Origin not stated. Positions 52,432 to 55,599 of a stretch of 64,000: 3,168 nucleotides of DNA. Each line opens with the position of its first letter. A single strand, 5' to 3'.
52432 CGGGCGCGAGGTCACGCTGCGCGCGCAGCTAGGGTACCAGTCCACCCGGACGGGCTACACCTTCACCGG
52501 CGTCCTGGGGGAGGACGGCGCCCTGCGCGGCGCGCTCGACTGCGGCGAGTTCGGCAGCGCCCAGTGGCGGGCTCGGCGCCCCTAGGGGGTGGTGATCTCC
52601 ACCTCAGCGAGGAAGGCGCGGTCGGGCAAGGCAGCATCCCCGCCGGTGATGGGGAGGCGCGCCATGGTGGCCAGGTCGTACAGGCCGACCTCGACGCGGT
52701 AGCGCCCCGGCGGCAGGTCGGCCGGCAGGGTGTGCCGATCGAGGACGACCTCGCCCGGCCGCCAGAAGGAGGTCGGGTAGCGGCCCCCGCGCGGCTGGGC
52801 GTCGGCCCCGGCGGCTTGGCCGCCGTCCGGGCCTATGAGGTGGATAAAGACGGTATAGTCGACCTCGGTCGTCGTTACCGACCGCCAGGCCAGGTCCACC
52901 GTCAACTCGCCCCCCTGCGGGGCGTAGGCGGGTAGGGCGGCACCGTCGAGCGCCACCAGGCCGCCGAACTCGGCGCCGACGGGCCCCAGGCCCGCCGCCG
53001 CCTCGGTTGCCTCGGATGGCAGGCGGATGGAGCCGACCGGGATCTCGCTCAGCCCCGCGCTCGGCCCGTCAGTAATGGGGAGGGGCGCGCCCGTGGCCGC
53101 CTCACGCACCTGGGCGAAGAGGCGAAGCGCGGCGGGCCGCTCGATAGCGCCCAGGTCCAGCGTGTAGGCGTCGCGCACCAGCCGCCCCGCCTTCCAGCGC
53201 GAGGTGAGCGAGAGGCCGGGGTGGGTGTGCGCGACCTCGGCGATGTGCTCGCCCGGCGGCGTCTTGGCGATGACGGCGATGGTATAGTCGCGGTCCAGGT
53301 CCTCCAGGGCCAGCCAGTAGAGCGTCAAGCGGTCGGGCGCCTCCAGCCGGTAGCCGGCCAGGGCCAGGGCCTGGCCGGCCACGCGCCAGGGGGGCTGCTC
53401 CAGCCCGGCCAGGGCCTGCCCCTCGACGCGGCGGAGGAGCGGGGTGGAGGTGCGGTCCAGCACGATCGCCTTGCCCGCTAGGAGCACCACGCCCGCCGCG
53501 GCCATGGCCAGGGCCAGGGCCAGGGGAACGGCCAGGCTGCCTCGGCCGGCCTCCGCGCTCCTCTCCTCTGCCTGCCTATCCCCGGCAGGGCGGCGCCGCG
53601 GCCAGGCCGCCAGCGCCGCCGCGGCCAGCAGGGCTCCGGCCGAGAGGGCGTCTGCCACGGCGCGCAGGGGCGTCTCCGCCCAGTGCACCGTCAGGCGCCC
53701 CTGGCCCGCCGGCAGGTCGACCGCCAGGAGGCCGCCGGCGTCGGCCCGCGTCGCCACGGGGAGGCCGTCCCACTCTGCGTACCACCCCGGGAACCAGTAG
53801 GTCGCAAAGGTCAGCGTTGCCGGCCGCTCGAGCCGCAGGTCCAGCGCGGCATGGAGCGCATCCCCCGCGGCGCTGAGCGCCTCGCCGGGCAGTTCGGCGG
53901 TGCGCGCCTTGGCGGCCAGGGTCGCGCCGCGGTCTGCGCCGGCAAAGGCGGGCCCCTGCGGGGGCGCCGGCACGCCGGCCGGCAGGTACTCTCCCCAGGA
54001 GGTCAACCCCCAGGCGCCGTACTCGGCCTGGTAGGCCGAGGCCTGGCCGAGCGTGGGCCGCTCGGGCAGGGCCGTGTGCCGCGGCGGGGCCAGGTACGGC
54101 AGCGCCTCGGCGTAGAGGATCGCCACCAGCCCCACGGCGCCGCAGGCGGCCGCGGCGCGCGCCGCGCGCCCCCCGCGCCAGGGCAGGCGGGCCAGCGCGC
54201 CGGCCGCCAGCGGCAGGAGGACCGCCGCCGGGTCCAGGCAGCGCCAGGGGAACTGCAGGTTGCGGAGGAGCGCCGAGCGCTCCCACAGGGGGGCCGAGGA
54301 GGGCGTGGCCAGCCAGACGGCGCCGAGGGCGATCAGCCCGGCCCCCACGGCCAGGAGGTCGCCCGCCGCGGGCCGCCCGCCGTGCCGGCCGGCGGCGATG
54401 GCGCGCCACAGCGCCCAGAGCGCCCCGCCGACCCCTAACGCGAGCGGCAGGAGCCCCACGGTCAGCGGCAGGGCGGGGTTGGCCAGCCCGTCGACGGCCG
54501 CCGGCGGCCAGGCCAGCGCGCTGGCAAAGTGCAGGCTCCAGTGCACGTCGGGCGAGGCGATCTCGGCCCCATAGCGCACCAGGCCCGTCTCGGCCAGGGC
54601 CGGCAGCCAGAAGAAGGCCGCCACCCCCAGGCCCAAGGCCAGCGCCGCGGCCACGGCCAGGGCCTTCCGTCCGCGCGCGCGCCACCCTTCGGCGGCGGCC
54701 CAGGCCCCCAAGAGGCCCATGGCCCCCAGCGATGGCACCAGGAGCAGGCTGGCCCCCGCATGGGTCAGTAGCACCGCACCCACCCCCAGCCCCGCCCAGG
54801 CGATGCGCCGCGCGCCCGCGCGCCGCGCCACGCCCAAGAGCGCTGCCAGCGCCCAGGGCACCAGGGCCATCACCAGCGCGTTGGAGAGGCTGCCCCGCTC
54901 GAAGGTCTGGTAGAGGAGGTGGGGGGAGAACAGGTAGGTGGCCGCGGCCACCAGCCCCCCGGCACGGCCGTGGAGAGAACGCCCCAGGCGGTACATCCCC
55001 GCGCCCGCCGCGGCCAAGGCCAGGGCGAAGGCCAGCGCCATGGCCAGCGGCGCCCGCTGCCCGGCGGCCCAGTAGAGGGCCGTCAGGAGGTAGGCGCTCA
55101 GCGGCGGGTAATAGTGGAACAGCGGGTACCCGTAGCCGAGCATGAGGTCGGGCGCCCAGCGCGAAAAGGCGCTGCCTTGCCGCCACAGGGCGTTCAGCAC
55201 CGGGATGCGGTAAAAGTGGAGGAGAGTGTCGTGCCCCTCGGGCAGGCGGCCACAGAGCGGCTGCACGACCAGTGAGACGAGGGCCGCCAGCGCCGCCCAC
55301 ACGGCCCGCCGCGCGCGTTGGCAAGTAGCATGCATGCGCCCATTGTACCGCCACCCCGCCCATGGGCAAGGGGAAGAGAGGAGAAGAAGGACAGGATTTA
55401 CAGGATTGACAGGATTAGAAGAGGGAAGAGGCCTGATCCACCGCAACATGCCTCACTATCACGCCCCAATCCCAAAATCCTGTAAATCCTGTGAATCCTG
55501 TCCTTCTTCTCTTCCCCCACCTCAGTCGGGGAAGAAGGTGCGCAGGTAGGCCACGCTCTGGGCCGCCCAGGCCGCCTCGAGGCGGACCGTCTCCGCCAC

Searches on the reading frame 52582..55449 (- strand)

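Call 44: search_protein_families(library=pfam, proteins=[window:52582-55449:-], max_evalue=0.00001)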
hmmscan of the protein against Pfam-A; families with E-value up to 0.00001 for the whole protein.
window:52582-55449:- (955 aa): 1 family
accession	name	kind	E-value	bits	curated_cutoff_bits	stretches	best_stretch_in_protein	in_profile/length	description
PF10131.15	PTPS_related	-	3.5e-13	49.3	26.4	1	111-455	1-309/621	6-pyruvoyl-tetrahydropterin synthase related domain; membrane protein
